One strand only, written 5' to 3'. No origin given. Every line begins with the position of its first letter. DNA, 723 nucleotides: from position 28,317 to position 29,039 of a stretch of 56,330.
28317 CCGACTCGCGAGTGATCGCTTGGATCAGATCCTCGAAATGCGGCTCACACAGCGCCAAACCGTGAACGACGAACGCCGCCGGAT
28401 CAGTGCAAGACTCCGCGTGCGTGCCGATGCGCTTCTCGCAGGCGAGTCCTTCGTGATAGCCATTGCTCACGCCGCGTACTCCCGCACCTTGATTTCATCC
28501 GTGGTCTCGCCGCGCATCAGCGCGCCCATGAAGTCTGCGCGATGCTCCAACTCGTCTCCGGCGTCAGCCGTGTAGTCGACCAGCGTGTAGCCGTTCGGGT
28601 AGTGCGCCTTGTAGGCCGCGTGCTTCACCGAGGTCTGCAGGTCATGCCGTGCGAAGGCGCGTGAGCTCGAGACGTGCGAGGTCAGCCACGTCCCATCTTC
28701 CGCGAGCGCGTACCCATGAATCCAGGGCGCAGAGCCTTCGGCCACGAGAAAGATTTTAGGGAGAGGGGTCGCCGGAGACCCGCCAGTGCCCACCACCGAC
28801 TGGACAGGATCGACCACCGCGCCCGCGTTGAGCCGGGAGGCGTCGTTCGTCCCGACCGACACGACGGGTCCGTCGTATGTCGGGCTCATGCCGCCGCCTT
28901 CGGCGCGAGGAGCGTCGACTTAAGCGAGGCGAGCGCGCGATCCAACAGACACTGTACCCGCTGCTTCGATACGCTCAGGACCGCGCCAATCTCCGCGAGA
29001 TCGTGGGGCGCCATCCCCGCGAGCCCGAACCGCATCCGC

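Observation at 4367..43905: Recurrent 14-15 nt motif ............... upstream of nearly every operon: candidate phage-specific promoter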

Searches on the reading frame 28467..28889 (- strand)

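Call 78: search_protein_families(library=phrogs, proteins=[window:28467-28889:-], max_evalue=0.001)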
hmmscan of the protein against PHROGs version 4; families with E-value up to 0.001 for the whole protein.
window:28467-28889:- (140 aa): 1 family
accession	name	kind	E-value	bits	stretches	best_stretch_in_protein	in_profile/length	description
phrog_24023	-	unknown function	1.2e-07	32.9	1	38-109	31-108/131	-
